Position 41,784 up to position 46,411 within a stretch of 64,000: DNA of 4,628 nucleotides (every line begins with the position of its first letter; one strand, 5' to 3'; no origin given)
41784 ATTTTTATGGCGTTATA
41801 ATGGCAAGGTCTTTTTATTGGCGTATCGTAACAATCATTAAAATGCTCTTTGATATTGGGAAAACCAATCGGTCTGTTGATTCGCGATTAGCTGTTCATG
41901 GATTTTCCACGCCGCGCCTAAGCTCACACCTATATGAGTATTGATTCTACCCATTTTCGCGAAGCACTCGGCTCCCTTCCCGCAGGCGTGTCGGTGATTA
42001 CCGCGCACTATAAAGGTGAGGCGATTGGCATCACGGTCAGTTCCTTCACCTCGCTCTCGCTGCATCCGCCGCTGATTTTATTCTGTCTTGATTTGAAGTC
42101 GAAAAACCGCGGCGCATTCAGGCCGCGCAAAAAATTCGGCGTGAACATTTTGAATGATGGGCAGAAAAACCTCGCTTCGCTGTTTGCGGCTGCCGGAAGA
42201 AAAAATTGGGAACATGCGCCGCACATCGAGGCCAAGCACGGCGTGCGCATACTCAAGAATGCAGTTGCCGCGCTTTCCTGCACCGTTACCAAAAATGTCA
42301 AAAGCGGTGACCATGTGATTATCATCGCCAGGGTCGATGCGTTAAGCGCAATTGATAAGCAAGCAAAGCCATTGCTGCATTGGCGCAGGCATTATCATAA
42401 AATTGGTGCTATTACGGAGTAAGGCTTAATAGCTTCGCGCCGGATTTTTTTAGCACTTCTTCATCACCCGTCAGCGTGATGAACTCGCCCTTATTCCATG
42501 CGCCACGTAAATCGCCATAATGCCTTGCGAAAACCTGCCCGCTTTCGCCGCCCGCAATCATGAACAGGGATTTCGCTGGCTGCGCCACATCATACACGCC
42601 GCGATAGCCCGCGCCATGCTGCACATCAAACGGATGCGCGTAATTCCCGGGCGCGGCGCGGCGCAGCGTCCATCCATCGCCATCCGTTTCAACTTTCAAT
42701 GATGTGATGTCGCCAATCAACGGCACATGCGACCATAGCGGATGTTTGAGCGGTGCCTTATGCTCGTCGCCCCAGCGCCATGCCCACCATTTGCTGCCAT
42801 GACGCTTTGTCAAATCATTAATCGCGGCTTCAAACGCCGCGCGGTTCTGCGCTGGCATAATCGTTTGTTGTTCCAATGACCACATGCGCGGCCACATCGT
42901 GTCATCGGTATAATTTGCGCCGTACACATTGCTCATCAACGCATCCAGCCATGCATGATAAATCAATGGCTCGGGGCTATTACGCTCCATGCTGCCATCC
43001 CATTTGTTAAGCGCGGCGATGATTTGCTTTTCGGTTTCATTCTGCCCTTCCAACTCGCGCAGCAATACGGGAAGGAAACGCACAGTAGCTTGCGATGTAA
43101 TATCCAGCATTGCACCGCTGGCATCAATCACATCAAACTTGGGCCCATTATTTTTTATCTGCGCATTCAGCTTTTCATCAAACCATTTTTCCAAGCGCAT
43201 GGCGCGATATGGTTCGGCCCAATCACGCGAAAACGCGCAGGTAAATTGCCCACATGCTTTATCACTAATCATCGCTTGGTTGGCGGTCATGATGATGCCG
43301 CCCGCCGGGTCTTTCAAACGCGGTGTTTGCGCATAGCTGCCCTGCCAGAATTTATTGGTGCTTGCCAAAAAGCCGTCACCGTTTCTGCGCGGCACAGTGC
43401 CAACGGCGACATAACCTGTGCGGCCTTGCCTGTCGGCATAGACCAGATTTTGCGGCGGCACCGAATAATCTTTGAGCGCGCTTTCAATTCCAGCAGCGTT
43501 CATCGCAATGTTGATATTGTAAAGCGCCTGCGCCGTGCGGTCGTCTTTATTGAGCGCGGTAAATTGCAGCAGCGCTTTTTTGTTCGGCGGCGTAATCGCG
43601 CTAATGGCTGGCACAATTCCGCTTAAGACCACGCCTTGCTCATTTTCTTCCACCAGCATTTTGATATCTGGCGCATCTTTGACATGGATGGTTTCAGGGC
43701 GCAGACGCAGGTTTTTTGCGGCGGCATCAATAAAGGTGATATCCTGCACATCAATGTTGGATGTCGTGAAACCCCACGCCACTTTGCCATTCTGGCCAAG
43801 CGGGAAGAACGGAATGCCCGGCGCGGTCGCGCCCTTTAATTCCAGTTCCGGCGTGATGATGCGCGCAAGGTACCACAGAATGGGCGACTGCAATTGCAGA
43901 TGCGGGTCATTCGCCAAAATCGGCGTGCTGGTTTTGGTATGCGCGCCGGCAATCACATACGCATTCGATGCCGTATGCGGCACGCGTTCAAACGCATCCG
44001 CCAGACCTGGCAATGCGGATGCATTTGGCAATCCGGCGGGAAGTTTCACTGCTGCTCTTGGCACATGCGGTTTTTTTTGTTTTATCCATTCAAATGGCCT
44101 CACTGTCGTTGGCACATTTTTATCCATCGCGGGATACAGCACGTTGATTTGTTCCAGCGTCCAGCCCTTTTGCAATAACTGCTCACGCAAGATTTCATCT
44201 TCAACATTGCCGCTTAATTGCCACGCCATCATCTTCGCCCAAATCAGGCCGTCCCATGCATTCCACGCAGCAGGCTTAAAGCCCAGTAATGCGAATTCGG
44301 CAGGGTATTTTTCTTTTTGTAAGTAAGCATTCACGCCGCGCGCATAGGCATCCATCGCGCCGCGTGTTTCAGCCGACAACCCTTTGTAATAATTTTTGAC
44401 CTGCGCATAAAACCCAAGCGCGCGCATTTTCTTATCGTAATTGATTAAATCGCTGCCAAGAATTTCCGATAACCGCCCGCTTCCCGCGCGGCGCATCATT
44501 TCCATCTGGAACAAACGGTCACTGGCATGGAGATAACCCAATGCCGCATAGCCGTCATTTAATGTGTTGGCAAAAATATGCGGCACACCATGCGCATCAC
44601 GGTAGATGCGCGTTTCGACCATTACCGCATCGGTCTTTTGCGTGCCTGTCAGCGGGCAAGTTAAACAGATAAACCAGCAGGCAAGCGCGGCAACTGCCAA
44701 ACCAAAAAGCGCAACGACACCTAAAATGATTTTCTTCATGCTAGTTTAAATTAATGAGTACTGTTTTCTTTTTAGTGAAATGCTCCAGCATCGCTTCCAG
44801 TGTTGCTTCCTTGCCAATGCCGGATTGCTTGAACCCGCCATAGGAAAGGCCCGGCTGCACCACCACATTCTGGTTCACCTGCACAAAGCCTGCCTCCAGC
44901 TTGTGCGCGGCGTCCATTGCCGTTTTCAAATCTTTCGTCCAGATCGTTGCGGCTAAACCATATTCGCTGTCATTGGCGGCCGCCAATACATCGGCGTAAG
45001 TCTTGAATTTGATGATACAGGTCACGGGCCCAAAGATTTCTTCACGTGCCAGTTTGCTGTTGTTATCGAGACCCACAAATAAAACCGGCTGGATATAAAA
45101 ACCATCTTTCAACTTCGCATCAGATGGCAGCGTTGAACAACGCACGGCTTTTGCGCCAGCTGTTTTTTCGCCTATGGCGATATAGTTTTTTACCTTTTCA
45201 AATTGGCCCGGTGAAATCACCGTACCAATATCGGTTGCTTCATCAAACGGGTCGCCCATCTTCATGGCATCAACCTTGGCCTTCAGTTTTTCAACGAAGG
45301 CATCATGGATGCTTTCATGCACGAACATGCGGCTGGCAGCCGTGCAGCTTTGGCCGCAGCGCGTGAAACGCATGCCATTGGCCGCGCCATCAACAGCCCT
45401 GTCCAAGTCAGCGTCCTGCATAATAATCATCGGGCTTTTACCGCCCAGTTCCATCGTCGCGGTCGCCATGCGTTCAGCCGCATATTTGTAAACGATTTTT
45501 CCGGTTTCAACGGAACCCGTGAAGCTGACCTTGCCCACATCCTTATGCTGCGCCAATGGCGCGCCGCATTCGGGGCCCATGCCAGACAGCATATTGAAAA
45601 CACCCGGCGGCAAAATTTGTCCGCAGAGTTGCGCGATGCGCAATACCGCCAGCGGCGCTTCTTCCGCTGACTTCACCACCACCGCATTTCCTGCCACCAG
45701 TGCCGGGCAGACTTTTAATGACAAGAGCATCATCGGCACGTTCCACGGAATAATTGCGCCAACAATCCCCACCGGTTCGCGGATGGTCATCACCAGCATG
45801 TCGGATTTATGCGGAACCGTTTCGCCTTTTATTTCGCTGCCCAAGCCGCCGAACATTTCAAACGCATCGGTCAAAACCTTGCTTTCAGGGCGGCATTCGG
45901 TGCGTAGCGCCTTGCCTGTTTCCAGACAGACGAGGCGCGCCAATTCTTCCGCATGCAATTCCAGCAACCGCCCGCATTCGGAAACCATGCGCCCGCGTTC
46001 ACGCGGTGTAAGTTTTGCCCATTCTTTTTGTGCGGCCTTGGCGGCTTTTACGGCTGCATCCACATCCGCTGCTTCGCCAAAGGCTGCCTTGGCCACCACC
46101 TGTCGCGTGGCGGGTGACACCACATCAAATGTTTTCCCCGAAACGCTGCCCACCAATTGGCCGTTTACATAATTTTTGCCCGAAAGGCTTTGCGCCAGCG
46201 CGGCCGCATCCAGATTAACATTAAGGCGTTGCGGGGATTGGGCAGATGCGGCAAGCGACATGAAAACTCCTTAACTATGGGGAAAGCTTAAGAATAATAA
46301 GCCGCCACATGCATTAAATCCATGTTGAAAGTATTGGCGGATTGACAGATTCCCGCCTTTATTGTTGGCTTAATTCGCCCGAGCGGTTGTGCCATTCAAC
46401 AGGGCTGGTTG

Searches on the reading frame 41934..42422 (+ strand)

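Call 27: search_protein_families(library=pfam, proteins=[window:41934-42422:+], max_evalue=0.01)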
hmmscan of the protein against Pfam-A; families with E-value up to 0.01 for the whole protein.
window:41934-42422:+ (162 aa): 1 family
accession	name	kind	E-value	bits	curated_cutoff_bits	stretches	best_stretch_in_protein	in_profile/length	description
PF01613.24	Flavin_Reduct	-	1.1e-36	126.7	27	1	13-157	2-152/153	Flavin reductase like domain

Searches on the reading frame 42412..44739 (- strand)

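Call 27: search_protein_families(library=pfam, proteins=[window:42412-44739:-], max_evalue=0.01)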
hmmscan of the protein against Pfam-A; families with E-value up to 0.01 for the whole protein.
window:42412-44739:- (775 aa): 1 family
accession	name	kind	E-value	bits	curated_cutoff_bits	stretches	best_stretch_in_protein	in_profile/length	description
PF01804.23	Penicil_amidase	-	3.6e-159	532.4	21.3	1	43-762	2-672/675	Penicillin amidase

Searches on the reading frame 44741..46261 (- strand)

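Call 84: search_protein_families(library=pfam, proteins=[window:44741-46261:-], max_evalue=0.001)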
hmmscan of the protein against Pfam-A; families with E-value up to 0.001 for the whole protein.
window:44741-46261:- (506 aa): 1 family
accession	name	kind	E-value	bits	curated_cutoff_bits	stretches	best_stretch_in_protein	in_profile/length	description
PF00171.27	Aldedh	-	1.8e-155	518.4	23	1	41-501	6-461/461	Aldehyde dehydrogenase family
